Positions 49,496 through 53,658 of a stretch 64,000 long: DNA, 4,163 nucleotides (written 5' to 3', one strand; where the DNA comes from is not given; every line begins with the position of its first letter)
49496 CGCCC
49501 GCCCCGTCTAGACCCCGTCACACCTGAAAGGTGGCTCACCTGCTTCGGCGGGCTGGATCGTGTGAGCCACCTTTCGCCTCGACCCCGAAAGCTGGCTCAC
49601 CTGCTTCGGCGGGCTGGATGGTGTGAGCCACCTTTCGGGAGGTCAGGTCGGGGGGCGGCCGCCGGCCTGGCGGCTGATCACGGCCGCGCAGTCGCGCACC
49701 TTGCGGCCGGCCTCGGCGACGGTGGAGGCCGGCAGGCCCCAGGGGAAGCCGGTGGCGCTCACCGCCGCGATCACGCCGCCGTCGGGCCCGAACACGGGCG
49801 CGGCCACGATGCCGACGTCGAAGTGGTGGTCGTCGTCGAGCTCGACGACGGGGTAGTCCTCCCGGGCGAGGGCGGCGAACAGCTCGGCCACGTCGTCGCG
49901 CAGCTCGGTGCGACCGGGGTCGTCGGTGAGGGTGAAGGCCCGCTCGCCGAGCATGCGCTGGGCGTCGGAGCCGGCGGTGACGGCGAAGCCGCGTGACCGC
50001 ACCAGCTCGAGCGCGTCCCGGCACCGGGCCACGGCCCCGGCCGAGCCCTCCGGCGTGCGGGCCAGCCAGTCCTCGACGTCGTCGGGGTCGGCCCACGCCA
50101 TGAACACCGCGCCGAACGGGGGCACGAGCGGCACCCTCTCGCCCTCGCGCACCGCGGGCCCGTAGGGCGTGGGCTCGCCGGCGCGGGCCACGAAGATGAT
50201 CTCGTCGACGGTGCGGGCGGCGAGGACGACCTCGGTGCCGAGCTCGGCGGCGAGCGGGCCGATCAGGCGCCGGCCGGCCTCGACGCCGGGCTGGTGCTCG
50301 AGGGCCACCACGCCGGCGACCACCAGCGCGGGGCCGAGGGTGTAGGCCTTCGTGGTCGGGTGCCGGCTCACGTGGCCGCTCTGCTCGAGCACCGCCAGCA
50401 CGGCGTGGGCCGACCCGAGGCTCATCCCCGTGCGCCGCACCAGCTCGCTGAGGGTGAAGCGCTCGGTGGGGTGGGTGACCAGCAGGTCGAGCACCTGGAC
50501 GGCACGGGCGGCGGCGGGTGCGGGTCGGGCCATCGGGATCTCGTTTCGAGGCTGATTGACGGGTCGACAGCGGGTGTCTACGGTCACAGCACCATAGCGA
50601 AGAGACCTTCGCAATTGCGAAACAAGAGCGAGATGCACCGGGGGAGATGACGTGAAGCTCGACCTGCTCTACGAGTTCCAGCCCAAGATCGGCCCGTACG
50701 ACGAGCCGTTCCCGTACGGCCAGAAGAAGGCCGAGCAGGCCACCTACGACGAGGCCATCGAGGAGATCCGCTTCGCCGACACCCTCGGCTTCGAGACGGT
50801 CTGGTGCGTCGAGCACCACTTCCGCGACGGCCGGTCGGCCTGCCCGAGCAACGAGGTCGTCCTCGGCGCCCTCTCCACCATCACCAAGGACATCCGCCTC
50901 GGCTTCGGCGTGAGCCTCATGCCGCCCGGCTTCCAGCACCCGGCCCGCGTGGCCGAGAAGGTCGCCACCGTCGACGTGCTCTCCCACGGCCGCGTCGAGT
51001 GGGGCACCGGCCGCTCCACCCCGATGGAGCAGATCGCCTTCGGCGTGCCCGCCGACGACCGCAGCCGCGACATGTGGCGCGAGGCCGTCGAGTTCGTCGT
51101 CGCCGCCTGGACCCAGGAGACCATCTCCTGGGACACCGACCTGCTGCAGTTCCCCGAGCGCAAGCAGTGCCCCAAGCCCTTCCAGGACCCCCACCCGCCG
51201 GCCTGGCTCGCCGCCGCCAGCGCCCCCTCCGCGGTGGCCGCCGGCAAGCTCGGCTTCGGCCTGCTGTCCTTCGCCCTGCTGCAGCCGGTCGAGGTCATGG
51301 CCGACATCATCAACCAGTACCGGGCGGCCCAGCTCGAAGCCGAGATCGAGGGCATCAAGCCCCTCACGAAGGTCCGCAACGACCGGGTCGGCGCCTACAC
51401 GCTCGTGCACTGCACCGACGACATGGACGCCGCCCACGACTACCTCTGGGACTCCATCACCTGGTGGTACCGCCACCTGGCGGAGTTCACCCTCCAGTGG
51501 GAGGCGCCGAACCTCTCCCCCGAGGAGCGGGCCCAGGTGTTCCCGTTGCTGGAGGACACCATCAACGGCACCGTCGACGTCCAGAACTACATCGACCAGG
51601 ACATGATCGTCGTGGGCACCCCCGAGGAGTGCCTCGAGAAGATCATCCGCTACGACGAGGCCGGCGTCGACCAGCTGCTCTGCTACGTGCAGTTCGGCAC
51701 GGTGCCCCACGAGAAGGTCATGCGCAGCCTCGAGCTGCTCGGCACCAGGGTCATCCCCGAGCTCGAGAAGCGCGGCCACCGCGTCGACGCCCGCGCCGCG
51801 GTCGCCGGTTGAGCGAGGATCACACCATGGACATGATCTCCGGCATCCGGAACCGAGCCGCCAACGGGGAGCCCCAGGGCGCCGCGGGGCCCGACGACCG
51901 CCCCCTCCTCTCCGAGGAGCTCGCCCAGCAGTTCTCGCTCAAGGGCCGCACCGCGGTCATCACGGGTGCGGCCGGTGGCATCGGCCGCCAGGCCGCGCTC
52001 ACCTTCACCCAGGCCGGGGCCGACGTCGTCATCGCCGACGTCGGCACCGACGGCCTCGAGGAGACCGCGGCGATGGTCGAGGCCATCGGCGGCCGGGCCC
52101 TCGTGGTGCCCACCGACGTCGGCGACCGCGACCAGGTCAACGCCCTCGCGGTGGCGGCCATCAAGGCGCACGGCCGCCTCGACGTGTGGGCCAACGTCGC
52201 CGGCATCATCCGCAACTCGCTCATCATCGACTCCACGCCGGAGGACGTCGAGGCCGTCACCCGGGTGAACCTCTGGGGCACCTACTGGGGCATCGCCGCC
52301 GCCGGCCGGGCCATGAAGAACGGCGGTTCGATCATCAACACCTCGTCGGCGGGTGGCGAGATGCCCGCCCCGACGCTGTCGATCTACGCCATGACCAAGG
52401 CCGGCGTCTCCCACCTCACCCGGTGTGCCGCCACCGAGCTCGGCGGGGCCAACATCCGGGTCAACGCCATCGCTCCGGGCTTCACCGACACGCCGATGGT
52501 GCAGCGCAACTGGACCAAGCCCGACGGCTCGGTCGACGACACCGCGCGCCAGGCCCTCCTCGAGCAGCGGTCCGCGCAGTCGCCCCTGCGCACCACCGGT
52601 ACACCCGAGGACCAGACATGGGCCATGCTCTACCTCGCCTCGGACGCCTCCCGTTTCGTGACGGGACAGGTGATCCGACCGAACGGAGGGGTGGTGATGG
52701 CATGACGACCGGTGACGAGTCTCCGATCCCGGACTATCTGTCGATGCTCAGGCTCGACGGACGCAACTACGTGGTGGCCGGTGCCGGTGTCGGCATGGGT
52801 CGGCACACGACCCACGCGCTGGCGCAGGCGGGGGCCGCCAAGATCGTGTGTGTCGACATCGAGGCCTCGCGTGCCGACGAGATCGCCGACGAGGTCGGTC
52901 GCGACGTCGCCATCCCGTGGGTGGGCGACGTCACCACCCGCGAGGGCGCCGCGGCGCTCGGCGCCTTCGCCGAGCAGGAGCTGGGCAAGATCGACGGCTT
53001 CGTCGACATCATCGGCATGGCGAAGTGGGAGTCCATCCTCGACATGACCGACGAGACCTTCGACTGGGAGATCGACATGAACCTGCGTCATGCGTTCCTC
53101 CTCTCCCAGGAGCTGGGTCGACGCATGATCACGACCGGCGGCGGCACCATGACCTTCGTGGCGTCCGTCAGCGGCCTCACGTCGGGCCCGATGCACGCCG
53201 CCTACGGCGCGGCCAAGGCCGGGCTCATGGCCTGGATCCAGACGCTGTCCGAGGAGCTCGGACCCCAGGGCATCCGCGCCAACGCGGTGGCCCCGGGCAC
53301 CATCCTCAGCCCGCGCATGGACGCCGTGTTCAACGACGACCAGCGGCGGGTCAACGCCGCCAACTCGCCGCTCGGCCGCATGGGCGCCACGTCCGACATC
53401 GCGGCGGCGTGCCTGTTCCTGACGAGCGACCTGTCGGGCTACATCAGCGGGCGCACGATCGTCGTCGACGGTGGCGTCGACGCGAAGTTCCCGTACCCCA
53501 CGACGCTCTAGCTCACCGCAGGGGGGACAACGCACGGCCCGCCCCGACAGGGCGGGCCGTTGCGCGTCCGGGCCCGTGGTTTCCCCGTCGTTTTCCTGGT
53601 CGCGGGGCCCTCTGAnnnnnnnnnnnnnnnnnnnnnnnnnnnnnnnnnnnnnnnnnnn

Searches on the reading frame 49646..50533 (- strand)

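Call 20: search_protein_families(library=pfam, proteins=[window:49646-50533:-], max_evalue=0.00001)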
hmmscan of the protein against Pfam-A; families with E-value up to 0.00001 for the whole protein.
window:49646-50533:- (296 aa): 4 families
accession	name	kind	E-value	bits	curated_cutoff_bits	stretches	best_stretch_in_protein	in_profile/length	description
PF09339.16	HTH_IclR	-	9.4e-09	35.4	22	1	7-58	1-51/52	IclR helix-turn-helix domain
PF01614.24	IclR_C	-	4.3e-08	33.3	24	0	235-288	121-174/174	Bacterial transcriptional regulator IclR C-terminal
PF12802.13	MarR_2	-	3.4e-07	30.8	27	1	11-59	7-54/61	MarR family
PF17782.7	DprA_WH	-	4.3e-06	27.1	22.9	1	4-59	7-59/61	DprA winged helix domain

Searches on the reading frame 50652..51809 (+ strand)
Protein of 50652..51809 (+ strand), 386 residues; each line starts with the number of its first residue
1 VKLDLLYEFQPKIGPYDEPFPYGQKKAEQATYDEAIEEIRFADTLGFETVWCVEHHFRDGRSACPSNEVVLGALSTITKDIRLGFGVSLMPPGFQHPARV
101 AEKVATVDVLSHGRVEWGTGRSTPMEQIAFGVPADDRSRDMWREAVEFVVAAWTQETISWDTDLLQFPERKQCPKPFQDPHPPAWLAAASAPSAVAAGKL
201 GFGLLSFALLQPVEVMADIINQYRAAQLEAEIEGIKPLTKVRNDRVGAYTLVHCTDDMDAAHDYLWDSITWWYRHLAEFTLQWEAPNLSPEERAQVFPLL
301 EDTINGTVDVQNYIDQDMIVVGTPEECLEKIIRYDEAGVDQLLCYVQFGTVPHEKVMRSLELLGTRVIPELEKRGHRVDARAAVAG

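Call 54: search_protein_families(library=pfam, proteins=[window:50652-51809:+], max_evalue=0.00001)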
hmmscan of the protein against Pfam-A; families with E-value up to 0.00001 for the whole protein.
window:50652-51809:+ (386 aa): 1 family
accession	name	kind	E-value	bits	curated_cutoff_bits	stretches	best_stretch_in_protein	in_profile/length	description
PF00296.26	Bac_luciferase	-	1.1e-51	176.5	27.9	1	25-341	15-314/314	Luciferase-like monooxygenase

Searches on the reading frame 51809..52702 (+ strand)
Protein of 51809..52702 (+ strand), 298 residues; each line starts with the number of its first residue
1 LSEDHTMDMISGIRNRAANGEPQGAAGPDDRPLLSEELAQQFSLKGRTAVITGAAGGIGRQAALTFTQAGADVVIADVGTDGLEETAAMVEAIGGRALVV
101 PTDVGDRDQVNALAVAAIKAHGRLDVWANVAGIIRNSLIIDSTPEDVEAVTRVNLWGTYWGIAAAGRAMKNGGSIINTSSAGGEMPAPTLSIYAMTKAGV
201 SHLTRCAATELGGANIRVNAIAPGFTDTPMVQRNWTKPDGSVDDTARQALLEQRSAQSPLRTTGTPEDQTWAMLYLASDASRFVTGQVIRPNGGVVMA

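Call 54: search_protein_families(library=pfam, proteins=[window:51809-52702:+], max_evalue=0.00001)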
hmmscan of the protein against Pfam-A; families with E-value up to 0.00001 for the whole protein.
window:51809-52702:+ (298 aa): 4 families
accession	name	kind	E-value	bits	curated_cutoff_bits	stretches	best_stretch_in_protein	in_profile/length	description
PF13561.12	adh_short_C2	-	1.7e-59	201.7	27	1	53-295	1-235/236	Enoyl-(Acyl carrier protein) reductase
PF00106.31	adh_short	-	3.3e-49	167.5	26.6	1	48-236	2-192/195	short chain dehydrogenase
PF08659.16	KR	-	1.9e-09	38.1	22.6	1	48-198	2-154/180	KR domain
PF23441.1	SDR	-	2.4e-08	34.1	27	1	173-297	143-257/258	SDR-like rossmann domain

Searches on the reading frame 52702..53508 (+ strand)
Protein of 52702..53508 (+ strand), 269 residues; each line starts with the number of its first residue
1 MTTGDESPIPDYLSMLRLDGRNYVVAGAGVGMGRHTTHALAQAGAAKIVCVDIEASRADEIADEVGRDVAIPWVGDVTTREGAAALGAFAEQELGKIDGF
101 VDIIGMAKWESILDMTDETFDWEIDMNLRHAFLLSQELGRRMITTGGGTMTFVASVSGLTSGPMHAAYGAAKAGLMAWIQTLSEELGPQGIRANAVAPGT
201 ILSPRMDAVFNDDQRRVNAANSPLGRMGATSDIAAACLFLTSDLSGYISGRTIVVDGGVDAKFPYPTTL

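Call 54: search_protein_families(library=pfam, proteins=[window:52702-53508:+], max_evalue=0.00001)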
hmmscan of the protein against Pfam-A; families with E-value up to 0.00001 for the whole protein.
window:52702-53508:+ (269 aa): 3 families
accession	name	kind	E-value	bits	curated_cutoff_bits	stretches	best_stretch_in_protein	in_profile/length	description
PF13561.12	adh_short_C2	-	2.4e-52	178.3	27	1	27-259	1-235/236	Enoyl-(Acyl carrier protein) reductase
PF00106.31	adh_short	-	5.5e-38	130.9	26.6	1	24-210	4-191/195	short chain dehydrogenase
PF08659.16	KR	-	5.1e-11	43.2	22.6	1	23-184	3-165/180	KR domain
